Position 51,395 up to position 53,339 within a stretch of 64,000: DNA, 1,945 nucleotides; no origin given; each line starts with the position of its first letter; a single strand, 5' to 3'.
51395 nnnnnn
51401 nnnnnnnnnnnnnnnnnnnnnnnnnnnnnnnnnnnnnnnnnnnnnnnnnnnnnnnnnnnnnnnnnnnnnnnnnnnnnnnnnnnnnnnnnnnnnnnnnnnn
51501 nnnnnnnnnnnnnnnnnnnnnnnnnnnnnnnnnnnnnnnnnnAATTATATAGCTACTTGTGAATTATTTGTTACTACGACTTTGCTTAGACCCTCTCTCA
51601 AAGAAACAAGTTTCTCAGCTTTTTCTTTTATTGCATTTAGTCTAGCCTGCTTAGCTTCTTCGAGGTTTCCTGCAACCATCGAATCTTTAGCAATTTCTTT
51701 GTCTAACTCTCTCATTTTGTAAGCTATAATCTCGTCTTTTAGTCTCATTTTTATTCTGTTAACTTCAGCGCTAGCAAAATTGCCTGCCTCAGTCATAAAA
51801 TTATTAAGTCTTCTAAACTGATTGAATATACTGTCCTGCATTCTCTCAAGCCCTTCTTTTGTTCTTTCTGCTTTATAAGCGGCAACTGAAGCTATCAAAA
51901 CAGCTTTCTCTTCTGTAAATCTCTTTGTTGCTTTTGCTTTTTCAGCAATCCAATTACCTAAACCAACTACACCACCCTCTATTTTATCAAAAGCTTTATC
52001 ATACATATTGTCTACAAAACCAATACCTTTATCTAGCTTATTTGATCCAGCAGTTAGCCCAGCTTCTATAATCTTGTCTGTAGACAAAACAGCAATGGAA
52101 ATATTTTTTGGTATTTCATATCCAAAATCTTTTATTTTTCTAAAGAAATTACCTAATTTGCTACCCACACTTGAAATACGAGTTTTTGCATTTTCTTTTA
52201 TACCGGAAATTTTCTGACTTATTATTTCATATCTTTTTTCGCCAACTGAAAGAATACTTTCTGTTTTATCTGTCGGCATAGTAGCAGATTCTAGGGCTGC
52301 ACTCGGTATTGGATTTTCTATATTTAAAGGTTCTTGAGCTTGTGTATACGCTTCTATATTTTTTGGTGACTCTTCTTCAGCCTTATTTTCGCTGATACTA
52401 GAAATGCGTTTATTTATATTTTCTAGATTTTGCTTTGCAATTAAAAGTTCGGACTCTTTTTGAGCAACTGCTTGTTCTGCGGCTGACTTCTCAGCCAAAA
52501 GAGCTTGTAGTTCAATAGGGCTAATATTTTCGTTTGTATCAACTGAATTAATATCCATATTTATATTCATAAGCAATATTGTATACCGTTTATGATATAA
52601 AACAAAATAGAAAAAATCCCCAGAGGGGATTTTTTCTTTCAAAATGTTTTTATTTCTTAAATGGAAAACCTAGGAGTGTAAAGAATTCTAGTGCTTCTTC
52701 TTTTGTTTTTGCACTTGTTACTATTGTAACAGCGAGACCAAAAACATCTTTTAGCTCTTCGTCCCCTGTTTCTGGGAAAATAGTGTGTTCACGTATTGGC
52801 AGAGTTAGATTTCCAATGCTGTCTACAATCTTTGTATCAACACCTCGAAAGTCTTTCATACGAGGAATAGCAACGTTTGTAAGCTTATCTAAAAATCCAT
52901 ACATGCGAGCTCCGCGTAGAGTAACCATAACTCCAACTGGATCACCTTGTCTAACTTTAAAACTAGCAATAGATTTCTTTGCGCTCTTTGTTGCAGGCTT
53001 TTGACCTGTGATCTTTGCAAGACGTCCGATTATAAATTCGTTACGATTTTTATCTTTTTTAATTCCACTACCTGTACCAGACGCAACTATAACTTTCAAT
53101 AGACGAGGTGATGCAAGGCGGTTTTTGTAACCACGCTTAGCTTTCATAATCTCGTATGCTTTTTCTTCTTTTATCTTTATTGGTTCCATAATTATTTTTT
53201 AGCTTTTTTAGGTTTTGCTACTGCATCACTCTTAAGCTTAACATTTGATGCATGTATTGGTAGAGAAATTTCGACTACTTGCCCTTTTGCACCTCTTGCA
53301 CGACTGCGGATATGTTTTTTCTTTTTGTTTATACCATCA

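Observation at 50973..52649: Ribosomal spc cluster interrupted between rplE and rpsZ by a terminator and two coiled-coil protein genes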

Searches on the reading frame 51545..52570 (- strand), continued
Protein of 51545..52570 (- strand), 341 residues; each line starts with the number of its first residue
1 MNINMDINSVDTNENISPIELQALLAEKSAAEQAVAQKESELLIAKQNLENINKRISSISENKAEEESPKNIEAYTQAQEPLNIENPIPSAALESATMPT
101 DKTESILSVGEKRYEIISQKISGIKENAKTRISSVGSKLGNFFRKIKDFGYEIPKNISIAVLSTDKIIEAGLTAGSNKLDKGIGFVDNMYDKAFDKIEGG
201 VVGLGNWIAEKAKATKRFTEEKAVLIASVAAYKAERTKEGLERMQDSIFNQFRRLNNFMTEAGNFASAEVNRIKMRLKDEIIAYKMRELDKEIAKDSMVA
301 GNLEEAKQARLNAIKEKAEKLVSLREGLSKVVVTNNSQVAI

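Call 105: list_cluster_members(proteins=[P0018, P0020, P0023, P0016, P0025, P0031, P0004, L093:6889-7254:+, L099:6676-7041:+, P0017])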
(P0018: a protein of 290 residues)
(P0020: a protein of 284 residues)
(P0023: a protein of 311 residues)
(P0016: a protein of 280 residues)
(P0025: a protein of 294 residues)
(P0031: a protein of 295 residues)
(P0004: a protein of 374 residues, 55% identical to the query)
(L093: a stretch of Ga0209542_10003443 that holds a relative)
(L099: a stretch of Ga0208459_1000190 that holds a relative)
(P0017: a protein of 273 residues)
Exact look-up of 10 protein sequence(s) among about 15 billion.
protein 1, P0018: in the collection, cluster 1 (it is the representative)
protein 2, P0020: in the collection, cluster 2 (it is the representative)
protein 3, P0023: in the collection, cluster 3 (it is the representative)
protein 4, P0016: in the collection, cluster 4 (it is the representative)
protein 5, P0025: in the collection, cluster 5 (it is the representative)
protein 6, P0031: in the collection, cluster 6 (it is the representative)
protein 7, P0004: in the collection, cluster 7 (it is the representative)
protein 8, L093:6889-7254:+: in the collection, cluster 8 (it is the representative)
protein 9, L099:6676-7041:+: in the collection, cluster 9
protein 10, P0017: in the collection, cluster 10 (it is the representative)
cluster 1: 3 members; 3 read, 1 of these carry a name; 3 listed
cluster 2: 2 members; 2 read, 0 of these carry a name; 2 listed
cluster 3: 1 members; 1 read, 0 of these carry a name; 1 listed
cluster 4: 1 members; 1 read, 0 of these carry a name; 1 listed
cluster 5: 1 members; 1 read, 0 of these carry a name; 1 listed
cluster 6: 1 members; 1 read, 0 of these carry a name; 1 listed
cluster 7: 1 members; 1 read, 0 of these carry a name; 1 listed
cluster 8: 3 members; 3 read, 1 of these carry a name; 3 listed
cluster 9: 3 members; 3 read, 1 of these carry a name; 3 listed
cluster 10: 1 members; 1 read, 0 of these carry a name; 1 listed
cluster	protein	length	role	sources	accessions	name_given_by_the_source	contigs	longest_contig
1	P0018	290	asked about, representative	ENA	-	-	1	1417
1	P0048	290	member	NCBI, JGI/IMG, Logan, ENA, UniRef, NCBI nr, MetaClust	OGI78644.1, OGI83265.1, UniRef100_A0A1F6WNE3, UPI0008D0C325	hypothetical protein A3C57_01875 [Candidatus Nomurabacteria bacterium ... | Uncharacterized protein n=1 Tax=Candidatus Nomurabacteria bacterium ... | MAG: hypothetical protein A3C57_01875 [Candidatus Nomurabacteria bacterium ...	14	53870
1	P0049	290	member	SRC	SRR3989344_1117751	-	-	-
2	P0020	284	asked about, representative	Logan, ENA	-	-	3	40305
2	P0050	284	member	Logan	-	-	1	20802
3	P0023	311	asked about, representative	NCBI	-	-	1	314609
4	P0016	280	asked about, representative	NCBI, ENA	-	-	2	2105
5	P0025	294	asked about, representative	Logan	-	-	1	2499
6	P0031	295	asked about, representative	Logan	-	-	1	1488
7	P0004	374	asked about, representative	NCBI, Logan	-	-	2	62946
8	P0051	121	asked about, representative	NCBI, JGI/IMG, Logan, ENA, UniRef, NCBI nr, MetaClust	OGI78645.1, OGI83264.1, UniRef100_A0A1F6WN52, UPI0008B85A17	hypothetical protein A3C57_01880 [Candidatus Nomurabacteria bacterium ... | Uncharacterized protein n=1 Tax=Candidatus Nomurabacteria bacterium ... | MAG: hypothetical protein A3C57_01880 [Candidatus Nomurabacteria bacterium ...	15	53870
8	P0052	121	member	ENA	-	-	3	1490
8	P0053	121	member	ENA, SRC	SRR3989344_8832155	-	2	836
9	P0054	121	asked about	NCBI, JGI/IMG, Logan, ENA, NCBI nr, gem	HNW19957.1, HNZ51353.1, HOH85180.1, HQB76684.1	MAG TPA: hypothetical protein PKK28_01570 [bacterium] | hypothetical protein | hypothetical protein [bacterium]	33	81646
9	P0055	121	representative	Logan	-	-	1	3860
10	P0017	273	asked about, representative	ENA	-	-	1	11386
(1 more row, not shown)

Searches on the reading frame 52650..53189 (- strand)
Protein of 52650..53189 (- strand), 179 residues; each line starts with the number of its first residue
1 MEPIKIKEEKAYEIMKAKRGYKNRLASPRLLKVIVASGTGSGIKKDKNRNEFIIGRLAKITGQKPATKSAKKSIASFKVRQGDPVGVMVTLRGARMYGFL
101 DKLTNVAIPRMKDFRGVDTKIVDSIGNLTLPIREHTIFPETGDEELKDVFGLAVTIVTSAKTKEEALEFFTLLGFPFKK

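Call 8: search_protein_families(library=pfam, proteins=[window:52650-53189:-], max_evalue=1)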
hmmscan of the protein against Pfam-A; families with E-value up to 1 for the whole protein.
window:52650-53189:- (179 aa): 2 families
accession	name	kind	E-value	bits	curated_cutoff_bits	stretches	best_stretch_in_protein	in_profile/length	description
PF00673.26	Ribosomal_L5_C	-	2.8e-28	98.3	27.8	1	84-177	1-94/94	ribosomal L5P family C-terminus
PF00281.24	Ribosomal_L5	-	1.7e-11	44.6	34.9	1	25-80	3-57/57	Ribosomal protein L5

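Call 23: find_related_loci(query=window:52650-53189:-, collection=genome_contigs, flank=5000)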
Query window:52650-53189:- (179 aa) in genome_contigs; peptide patterns used: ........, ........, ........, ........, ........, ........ (x = any residue, [..] = any of these).
599 stretches matched a pattern (row limit reached: there are more); 432 encode a relative of the query (tblastn E <= 1e-3); the best 80 are kept; 80 distinct loci.
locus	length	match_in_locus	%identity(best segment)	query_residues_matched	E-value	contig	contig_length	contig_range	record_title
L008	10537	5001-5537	78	1-179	2e-92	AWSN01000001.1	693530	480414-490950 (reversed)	MAG: Parcubacteria bacterium RAAC4_OD1_1 O210_OD1C00001, whole genome shotgun sequence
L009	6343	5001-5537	78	1-179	9e-92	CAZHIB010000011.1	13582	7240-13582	MAG TPA_asm: uncultured Candidatus Saccharibacteria bacterium isolate binchicken_co269_246 genome assembly, contig: NODE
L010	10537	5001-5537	75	1-179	5e-91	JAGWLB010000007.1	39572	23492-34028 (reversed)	MAG: Patescibacteria group bacterium isolate REEB175 contig-150_1022, whole genome shotgun sequence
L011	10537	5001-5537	77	1-179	4e-91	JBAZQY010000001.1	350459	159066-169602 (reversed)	MAG: Candidatus Paceibacterota bacterium isolate SO_2017_GW1_135 NODE_221_length_350459_cov_2.584728_OW334_2017, whole g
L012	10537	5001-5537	76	1-179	1e-90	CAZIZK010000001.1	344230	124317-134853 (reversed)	MAG TPA_asm: uncultured Candidatus Saccharibacteria bacterium isolate SRP296810_co1_15 genome assembly, contig: NODE_17_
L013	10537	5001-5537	77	1-179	8e-91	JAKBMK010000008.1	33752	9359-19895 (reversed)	MAG: bacterium isolate FK3.bin58 NODE_2448_length_33752_cov_2.101591, whole genome shotgun sequence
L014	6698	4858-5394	78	1-179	1e-90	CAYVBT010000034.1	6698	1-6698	MAG TPA_asm: uncultured Candidatus Saccharibacteria bacterium isolate binchicken_co113_107 genome assembly, contig: NODE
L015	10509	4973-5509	78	1-179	1e-90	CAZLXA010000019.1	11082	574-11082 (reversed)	MAG TPA_asm: uncultured Candidatus Saccharibacteria bacterium isolate SRP272421_co2_734 genome assembly, contig: NODE_21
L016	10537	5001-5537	75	1-179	2e-90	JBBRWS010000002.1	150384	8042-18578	MAG: Candidatus Paceibacteria bacterium isolate La4_metabat2.065 La4_metabat2.065_K_115270_L_150384_cov_56.0051, whole g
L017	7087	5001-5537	77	1-179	4e-90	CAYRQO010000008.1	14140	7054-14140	MAG TPA_asm: uncultured Candidatus Saccharibacteria bacterium isolate SRP286056_co1_511 genome assembly, contig: NODE_53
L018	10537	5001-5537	76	1-179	7e-90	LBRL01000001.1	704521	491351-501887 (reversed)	MAG: Candidatus Nomurabacteria bacterium GW2011_GWD2_36_14 US04_C0001, whole genome shotgun sequence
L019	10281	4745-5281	76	1-179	5e-90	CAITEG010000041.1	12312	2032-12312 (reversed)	uncultured bacterium isolate AM-2014_bin-3045 genome assembly, contig: bin-3045:41/70, whole genome shotgun sequence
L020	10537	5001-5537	75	1-179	4e-90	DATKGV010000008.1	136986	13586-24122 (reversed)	MAG TPA_asm: Candidatus Paceibacterota bacterium isolate SMAG_U14560 k141_157777, whole genome shotgun sequence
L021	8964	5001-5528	76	4-179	9e-90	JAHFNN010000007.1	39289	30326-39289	MAG: Candidatus Nomurabacteria bacterium isolate nzgw481 NODE_1310_length_39290_cov_2.948914, whole genome shotgun seque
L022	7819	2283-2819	75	1-179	7e-90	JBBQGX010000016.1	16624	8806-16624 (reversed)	MAG: Candidatus Paceibacteria bacterium isolate Co_metawrap_936 Cmw_936_k141_3243484_length_16624_cov_13.9968, whole gen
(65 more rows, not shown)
